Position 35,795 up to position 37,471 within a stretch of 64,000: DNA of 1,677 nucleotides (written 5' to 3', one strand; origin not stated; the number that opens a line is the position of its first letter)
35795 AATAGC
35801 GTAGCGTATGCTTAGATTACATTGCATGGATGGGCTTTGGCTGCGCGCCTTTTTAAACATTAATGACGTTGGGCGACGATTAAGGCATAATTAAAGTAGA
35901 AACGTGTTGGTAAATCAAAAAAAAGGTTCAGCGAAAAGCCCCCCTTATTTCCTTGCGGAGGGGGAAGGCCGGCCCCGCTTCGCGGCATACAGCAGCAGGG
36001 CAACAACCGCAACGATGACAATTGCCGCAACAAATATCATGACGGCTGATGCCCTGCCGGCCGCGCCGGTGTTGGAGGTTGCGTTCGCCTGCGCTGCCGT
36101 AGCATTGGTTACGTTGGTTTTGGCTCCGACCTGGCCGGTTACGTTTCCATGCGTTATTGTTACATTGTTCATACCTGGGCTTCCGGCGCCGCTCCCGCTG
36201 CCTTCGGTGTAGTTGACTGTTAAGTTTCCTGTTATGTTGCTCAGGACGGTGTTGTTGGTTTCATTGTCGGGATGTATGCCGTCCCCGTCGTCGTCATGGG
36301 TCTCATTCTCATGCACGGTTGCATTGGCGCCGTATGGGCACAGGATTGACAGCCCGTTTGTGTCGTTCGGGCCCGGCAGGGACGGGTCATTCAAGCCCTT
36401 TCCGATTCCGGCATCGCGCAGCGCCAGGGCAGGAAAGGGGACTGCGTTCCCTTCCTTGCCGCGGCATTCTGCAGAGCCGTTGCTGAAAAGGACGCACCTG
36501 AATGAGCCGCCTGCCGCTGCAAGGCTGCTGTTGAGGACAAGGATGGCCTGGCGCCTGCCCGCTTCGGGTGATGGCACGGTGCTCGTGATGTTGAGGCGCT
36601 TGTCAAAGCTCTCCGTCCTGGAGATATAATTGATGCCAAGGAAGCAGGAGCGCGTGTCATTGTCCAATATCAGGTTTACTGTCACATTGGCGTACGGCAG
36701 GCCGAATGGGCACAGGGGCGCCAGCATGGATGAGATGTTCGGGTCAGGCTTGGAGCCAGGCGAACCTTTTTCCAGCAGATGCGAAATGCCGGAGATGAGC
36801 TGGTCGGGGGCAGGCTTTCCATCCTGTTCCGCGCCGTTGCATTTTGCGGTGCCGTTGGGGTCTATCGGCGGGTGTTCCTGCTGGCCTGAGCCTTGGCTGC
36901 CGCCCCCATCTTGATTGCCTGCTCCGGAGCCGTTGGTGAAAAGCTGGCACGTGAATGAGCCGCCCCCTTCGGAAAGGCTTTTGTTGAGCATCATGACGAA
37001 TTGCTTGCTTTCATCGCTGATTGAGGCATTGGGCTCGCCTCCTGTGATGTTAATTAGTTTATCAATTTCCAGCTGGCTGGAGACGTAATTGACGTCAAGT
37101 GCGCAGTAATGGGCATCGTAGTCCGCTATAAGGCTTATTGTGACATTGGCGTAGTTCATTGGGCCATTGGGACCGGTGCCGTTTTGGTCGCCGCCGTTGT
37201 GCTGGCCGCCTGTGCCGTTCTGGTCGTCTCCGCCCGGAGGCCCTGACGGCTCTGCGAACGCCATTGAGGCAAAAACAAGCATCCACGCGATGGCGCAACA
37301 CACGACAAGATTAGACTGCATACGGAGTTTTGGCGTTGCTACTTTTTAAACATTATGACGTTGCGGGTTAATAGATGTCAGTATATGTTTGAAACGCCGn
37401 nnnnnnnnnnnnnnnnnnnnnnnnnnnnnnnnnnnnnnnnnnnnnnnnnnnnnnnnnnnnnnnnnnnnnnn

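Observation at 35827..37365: The 458-aa protein and the giant protein share promoter, signal peptide and C-terminal anchor, suggesting a paralogous surface-protein cassette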

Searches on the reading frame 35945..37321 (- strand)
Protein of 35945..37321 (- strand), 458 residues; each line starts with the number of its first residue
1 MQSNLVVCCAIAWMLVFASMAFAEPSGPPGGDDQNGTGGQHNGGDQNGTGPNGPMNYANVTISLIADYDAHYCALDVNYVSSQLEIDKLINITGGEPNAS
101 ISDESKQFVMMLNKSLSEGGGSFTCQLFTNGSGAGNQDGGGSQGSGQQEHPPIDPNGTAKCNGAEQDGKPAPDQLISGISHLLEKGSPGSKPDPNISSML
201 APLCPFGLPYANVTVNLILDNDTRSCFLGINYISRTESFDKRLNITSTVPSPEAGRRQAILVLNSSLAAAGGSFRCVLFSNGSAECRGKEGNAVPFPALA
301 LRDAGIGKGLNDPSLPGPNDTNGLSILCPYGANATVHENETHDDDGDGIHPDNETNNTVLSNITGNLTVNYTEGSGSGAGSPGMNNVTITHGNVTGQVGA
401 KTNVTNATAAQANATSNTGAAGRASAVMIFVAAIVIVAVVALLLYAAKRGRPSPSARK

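Call 12: search_protein_families(library=pfam, proteins=[window:35945-37321:-], max_evalue=0.01)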
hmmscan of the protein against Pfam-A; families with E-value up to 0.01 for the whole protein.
window:35945-37321:- (458 aa): 0 families

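Call 13: find_homologous_proteins(query=window:35945-37321:-, max_evalue=0.01)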
Query window:35945-37321:- (458 aa): 6 proteins with E <= 0.01 among 8000 candidates.
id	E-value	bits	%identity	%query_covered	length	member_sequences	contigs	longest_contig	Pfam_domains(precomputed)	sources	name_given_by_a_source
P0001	0.0e+0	1024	100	100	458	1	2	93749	-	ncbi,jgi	jgi:hypothetical protein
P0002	3.1e-212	724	76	97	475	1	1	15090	-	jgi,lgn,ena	-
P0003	9.1e-168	578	68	79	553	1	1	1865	-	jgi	jgi:hypothetical protein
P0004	7.8e-164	565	63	98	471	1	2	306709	-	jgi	jgi:hypothetical protein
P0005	1.7e-41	161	42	55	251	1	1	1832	-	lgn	-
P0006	6.1e-28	117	52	28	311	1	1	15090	-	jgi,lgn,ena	-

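Call 14: find_encoding_contigs(protein=window:35945-37321:-, flank=10000, max_places=6)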
Protein window:35945-37321:- (458 aa): 3 contigs read that carry it; 2 places shown.
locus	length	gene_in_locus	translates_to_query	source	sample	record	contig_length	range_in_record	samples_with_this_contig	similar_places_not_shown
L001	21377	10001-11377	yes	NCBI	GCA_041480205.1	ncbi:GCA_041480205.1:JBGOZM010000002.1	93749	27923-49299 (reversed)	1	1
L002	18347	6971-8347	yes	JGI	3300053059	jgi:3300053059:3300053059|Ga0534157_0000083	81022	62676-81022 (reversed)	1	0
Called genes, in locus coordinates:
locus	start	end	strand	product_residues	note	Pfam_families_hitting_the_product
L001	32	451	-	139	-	PF12796:Ank_2, PF00023:Ank, PF13606:Ank_3 (weak), PF13637:Ank_4 (weak)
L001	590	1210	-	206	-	PF12796:Ank_2, PF13637:Ank_4 (weak), PF13857:Ank_5, PF00023:Ank, PF13637:Ank_4 (weak), PF13857:Ank_5 (weak), PF12796:Ank_2, PF13637:Ank_4, +4 more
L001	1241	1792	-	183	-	PF04919:DUF655, PF14579:HHH_6 (faint)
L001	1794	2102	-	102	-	-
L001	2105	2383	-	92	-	PF01157:Ribosomal_L21e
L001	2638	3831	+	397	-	PF12323:HTH_OrfB_IS605 (weak), PF01385:OrfB_IS605, PF07282:Cas12f1-like_TNB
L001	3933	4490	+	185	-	PF00352:TBP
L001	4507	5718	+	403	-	PF03463:eRF1_1, PF18859:acVLRF1 (faint), PF18854:baeRF_family10, PF03464:eRF1_2, PF03465:eRF1_3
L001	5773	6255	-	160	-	-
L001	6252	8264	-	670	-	-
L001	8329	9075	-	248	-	PF02535:Zip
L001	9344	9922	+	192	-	PF12796:Ank_2, PF13606:Ank_3 (faint), PF13637:Ank_4 (weak), PF13857:Ank_5, PF00023:Ank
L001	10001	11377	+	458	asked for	-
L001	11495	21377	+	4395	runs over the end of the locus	-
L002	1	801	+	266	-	?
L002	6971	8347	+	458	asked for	-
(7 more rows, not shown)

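Call 16: find_encoding_contigs(protein=P0002, flank=10000, max_places=3)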
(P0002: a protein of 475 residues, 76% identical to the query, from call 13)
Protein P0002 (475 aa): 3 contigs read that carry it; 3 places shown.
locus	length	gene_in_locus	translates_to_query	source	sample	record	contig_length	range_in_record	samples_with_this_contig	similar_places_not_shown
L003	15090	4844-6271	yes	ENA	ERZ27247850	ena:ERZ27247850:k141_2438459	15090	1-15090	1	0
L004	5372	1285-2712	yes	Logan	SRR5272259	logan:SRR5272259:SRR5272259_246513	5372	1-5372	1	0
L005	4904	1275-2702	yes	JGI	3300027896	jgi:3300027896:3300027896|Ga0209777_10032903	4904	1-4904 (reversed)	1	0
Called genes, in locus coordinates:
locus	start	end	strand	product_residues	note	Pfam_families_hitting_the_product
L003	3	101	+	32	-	?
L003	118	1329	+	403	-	PF03463:eRF1_1, PF18854:baeRF_family10, PF03464:eRF1_2, PF03465:eRF1_3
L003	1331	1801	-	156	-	-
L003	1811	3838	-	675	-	-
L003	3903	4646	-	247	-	PF02535:Zip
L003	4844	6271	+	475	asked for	-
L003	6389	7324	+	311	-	-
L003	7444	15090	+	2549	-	?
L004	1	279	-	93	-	?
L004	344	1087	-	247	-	PF02535:Zip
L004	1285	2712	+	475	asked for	-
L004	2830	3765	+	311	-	-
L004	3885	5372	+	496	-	?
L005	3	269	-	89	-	?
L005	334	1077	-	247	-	PF02535:Zip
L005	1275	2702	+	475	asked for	-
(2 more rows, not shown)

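Call 17: find_encoding_contigs(protein=P0004, flank=10000, max_places=3)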
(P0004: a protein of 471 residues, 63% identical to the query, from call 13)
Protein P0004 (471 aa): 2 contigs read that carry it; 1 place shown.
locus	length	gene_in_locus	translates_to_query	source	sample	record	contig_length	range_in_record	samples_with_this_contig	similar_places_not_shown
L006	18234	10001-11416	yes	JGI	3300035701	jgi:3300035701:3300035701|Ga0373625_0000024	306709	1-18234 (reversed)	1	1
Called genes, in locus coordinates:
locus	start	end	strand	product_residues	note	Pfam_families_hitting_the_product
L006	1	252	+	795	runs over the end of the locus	PF03104:DNA_pol_B_exo1, PF10108:DNA_pol_B_exo2, PF00136:DNA_pol_B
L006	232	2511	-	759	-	PF02463:SMC_N, PF13304:AAA_21 (faint), PF13476:AAA_23, PF13555:AAA_29 (faint)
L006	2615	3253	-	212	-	PF12796:Ank_2, PF13857:Ank_5 (weak), PF13637:Ank_4, PF13857:Ank_5, PF00023:Ank (weak), PF13637:Ank_4, PF12796:Ank_2, PF13857:Ank_5 (weak), +1 more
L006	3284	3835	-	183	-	PF04919:DUF655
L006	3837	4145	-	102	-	-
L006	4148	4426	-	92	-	PF01157:Ribosomal_L21e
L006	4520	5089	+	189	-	PF00352:TBP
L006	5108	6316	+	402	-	PF03463:eRF1_1, PF18854:baeRF_family10, PF03464:eRF1_2, PF18859:acVLRF1 (weak), PF03465:eRF1_3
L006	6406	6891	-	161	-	-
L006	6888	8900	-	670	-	-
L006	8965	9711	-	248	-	PF02535:Zip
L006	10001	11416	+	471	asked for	-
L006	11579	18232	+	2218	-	?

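Call 38: search_protein_families(library=ncbifam, proteins=[window:35945-37321:-], max_evalue=0.1)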
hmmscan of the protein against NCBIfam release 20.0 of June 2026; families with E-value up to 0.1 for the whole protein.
window:35945-37321:- (458 aa): 0 families

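Call 48: predict_structure(alignment_id=A4)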
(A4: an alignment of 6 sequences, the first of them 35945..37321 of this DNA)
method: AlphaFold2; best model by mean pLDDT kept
length: 458 residues; sequences in the alignment: 6
mean_pLDDT: 50.6   pTM: 0.35
mean pLDDT of the five models: 50.6, 48.1, 47.9, 45.2, 33.5
residues with pLDDT >= 90: 0; 70-90: 105; 50-70: 137; < 50: 216
segments of 3 or more residues with pLDDT < 50: 1-55, 131-148, 164-169, 186-192, 207-209, 307-319, 331-430, 448-458
pLDDT, mean of each block of 10 residues (from residue 1): 43 40 29 25 26 54 70 76 72 58 70 68 70 31 37 57 50 69 56 61 57 78 75 65 65 61 73 72 66 68 51 38 67 32 23 23 26 27 25 25 22 23 35 67 59 35
secondary structure, 60 per line:
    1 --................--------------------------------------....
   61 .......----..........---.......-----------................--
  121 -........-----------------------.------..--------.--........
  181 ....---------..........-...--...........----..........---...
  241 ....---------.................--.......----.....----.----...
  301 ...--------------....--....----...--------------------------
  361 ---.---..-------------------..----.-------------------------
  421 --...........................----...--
elements in order: H3-18 E57-67 E72-81 E85-91 H103-118 E122-129 H173-184 H194-203 E210-220 E225-234 E238-244 H254-270 E273-279 E284-288 H298-303 H318-321 H324-327 H423-449

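Call 49: search_protein_representatives(alignment_id=A4)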
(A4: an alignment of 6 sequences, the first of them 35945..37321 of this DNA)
Query: 6 sequences, 456 profile positions. Proteins with E-value up to 0.001 (for the whole library): 148; up to 1e-10: 17; up to 1e-30: 3. The best 148 are listed.
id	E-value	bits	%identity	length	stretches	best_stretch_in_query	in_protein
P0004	1.4e-246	835.3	-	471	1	1-452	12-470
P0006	3.5e-107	375.8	-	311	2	188-456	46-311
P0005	7.8e-86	305.4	-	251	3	188-325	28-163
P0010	2.5e-25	105.9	-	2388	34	191-277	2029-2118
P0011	6.4e-21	91.4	-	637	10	241-280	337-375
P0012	5.0e-19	85.2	-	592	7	252-285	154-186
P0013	5.3e-19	85.1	-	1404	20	250-277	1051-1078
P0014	2.9e-18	82.6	-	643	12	252-277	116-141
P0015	1.9e-14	70.1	-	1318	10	243-277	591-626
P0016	3.7e-12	62.5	-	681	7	248-277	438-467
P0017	1.1e-11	60.9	-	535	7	252-277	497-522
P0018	1.2e-11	60.8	-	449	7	252-277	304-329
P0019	1.3e-11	60.7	-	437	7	250-284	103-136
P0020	1.6e-11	60.4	-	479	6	229-284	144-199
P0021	4.3e-11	59.0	-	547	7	253-292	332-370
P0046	1.8e-07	47.0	-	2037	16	194-278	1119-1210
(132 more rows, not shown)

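Call 56: find_encoding_contigs(protein=P0005, flank=5000, max_places=3)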
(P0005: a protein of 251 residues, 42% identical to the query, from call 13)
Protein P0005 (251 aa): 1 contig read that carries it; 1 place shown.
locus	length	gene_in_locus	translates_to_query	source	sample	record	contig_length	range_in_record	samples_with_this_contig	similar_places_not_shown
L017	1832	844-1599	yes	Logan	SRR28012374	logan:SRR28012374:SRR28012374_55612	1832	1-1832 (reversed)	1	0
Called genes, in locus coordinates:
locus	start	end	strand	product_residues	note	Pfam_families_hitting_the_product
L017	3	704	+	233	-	?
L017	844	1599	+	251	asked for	-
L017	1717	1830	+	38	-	?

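Call 57: find_encoding_contigs(protein=P0003, flank=5000, max_places=3)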
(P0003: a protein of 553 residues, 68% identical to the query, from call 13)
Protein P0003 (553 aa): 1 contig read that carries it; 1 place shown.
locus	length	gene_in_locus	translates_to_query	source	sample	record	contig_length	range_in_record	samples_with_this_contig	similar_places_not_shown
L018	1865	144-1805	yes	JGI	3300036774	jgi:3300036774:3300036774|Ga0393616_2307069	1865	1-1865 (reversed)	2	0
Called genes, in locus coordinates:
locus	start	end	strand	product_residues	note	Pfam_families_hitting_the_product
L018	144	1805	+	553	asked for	-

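Call 62: fold_search(model_id=the predicted structure, library=pdb)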
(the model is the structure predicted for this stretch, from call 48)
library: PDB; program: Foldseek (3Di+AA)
matches with E <= 10: 1123; with E <= 0.001: 0
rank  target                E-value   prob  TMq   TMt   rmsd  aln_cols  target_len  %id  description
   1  6bmk_A                2.9e-03  0.28  0.12  0.16  19.5       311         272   11  Crystal structure of MHC-I like protein (released 2018-01-31)
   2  7ypo_A                3.0e-03  0.38  0.12  0.15  18.1       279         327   10  Cryo-EM structure of baculovirus LEF-3 in complex with ssDNA (released 2023-01-25)
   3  4mng_A                8.3e-03  0.14  0.10  0.14  18.7       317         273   11  Structure of the DP10.7 TCR with CD1d-sulfatide (released 2013-12-18)
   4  7yny_H                1.2e-02  0.16  0.11  0.13  18.1       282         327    9  Crystal structure of baculovirus LEF-3 from Helicoverpa armigera nucleopolyhedrovirus (released 2023-01-25)
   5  6c6e_A                1.3e-02  0.21  0.11  0.16  20.0       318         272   11  Structure of glycolipid aGSA[26,6P] in complex with mouse CD1d (released 2019-01-30)
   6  9ohx_A                1.6e-02  0.12  0.10  0.14  19.6       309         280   10  CD1c presenting endogenous lipids (released 2025-11-19)
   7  3qq3_A                1.8e-02  0.18  0.11  0.17  18.9       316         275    8  Crystal structure of swine major histocompatibility complex class I SLA-1 0401 and identification of 2009 pandemic swi (released 2011-12-28)
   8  9oht_A                1.9e-02  0.18  0.11  0.16  20.3       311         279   11  CD1c presenting GD3 ganglioside (released 2025-11-19)
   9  1onq_A                1.9e-02  0.13  0.11  0.16  19.3       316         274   12  Crystal Structure of CD1a in Complex with a Sulfatide (released 2003-08-05)
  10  7m72_A                2.0e-02  0.13  0.10  0.14  18.6       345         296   10  MHC-like protein complex structure (released 2021-11-10)
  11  2zol_C                2.1e-02  0.15  0.11  0.17  18.8       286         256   10  Crystal structure of H-2Db in complex with the W513S variant of JHMV epitope S510 (released 2008-06-10)
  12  6v7y_A                2.3e-02  0.12  0.10  0.14  19.1       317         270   10  Human CD1d presenting alpha-Galactosylceramide in complex with VHH nanobody 1D5 (released 2020-09-16)
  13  1onq_C                2.3e-02  0.12  0.10  0.14  19.8       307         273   12  Crystal Structure of CD1a in Complex with a Sulfatide (released 2003-08-05)
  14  5f1i_A                2.7e-02  0.20  0.11  0.17  17.4       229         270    8  MHC with 9-mer peptide (released 2016-11-30)
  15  6gel_B                3.0e-02  0.13  0.11  0.10  22.1       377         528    9  The structure of TWITCH-2B (released 2019-08-21)
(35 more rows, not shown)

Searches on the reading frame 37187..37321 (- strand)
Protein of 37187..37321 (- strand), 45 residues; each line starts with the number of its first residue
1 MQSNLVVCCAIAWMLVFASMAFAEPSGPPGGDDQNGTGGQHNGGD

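Call 28: find_homologous_proteins(query=A3, max_evalue=10)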
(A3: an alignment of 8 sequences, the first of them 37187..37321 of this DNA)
Query A3 (8 sequences) (45 aa, profile of the alignment): 3 proteins with E <= 10 among 378 candidates.
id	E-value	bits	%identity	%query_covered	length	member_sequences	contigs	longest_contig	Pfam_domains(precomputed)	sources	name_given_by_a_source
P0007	7.0e+0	25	80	22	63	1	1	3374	-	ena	-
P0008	8.0e+0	24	80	22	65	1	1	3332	-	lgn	-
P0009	8.1e+0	24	80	22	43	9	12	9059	-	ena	-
